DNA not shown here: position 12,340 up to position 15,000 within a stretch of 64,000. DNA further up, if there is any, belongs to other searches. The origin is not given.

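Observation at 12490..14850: Flippase-glycosyltransferase fusion protein (786 aa)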

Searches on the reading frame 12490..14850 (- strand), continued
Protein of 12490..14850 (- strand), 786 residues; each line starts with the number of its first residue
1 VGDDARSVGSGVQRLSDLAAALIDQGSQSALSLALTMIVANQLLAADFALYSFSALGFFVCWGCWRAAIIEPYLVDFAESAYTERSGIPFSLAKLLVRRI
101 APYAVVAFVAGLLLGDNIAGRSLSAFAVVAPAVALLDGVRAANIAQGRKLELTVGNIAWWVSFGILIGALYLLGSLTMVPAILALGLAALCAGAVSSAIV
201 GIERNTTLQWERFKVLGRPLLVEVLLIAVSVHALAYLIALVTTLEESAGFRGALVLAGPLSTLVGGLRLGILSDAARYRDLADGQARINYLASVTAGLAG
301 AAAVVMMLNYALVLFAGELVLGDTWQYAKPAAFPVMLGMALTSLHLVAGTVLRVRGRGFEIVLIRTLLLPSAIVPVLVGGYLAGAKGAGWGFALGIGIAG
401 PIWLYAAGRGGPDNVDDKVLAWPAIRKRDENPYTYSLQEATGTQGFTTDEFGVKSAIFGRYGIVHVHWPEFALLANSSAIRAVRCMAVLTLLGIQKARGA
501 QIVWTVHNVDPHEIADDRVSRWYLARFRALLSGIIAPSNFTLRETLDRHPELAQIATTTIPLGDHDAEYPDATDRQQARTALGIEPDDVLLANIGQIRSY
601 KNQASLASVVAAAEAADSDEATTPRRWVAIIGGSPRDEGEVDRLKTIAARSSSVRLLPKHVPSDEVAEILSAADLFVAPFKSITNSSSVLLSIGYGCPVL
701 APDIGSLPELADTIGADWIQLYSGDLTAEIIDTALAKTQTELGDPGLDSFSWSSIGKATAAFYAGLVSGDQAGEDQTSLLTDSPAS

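Call 71: list_cluster_members(proteins=[P0006, P0008, P0009, P0012, P0014, P0011, P0021, P0029, P0033, P0045])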
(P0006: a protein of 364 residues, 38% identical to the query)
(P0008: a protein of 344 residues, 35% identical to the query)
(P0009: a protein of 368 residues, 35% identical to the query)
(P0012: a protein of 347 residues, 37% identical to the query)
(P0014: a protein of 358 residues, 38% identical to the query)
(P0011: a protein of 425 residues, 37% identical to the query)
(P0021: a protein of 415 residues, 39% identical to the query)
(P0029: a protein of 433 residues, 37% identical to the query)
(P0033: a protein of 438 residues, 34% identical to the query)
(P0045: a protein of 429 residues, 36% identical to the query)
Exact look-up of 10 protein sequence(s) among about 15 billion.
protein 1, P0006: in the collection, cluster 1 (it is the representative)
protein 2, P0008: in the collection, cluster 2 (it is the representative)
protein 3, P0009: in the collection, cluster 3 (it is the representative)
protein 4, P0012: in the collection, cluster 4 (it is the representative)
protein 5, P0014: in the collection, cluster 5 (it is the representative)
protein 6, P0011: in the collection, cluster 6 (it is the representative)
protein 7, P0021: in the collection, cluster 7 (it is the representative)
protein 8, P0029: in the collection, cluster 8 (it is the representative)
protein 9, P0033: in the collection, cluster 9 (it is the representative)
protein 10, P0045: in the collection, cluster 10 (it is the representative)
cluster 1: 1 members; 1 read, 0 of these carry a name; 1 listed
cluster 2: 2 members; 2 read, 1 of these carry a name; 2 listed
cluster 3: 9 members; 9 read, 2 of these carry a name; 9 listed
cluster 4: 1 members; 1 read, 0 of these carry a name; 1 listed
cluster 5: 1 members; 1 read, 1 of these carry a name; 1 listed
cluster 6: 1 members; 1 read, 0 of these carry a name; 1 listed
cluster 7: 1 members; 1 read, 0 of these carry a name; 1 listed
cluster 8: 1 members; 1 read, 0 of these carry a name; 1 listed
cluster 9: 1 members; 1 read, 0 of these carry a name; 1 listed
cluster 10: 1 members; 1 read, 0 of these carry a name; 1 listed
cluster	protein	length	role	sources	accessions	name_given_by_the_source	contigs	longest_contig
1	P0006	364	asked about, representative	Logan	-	-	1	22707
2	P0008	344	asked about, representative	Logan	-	-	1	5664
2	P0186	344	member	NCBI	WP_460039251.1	glycosyltransferase [Thermaerobacter litoralis]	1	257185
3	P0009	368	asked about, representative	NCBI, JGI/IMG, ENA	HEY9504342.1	MAG TPA: glycosyltransferase [Gemmatimonadales bacterium] | glycosyltransferase involved in cell wall biosynthesis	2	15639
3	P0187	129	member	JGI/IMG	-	glycosyltransferase involved in cell wall biosynthesis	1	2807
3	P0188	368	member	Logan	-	-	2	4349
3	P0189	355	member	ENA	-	-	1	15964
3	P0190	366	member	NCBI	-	-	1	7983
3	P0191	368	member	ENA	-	-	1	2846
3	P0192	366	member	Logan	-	-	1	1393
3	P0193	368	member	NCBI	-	-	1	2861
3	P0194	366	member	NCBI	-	-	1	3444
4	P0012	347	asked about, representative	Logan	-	-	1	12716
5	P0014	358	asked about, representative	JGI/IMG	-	glycosyltransferase involved in cell wall biosynthesis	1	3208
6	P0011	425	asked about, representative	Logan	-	-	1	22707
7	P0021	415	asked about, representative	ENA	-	-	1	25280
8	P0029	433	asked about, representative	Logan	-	-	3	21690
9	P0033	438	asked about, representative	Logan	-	-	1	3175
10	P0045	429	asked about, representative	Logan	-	-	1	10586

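Call 72: find_encoding_contigs(protein=P0029, flank=6000, max_places=1)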
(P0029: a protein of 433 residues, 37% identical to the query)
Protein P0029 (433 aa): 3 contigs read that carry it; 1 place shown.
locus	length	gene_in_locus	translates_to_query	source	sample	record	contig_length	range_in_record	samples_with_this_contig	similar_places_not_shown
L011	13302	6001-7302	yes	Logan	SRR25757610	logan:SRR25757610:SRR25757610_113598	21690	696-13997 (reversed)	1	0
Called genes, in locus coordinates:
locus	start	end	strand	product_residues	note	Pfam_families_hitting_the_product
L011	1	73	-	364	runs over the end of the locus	PF00535:Glycos_transf_2, PF10111:Glyco_tranf_2_2 (faint)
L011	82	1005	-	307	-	PF13489:Methyltransf_23, PF08241:Methyltransf_11, PF08242:Methyltransf_12, PF13649:Methyltransf_25, PF13847:Methyltransf_31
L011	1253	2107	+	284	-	PF02397:Bac_transf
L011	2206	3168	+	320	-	PF01073:3Beta_HSD, PF01370:Epimerase, PF02719:Polysacc_synt_2 (faint), PF04321:RmlD_sub_bind, PF07993:NAD_binding_4 (weak), PF16363:GDP_Man_Dehyd (weak)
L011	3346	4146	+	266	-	PF13489:Methyltransf_23 (weak), PF08241:Methyltransf_11, PF08242:Methyltransf_12 (weak), PF13649:Methyltransf_25 (weak)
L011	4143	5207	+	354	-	PF13579:Glyco_trans_4_4 (faint), PF13439:Glyco_transf_4 (faint), PF00534:Glycos_transf_1 (weak), PF13692:Glyco_trans_1_4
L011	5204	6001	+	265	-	PF05050:Methyltransf_21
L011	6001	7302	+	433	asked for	-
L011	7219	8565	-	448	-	PF27321:WcaD (weak)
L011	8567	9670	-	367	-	PF14907:NTP_transf_5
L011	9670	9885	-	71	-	-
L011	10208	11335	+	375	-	PF08007:JmjC_2 (faint)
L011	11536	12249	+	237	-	-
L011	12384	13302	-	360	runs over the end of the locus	-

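Call 73: find_encoding_contigs(protein=P0045, flank=6000, max_places=1)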
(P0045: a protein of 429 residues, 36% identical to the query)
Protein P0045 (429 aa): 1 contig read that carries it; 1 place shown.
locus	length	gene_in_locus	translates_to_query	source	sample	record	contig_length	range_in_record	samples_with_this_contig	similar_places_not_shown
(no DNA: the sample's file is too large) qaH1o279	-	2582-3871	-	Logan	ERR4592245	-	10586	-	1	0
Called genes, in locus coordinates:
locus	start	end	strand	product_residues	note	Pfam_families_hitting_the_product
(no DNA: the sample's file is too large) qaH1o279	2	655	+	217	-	?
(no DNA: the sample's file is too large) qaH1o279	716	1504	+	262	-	PF02397:Bac_transf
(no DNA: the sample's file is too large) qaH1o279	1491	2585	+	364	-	PF13641:Glyco_tranf_2_3, PF00535:Glycos_transf_2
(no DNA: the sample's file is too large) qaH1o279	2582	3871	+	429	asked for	-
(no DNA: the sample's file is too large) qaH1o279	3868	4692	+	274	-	PF13489:Methyltransf_23 (weak), PF08241:Methyltransf_11, PF08242:Methyltransf_12 (weak), PF13649:Methyltransf_25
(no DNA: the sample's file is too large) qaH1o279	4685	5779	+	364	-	PF13579:Glyco_trans_4_4 (weak), PF13439:Glyco_transf_4 (faint), PF00534:Glycos_transf_1, PF13692:Glyco_trans_1_4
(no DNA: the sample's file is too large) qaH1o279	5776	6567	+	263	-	PF05050:Methyltransf_21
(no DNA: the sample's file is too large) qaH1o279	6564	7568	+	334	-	PF08241:Methyltransf_11, PF13649:Methyltransf_25, PF13847:Methyltransf_31 (weak)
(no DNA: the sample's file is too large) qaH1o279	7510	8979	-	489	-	PF04932:Wzy_C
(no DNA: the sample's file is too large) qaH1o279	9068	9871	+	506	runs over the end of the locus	?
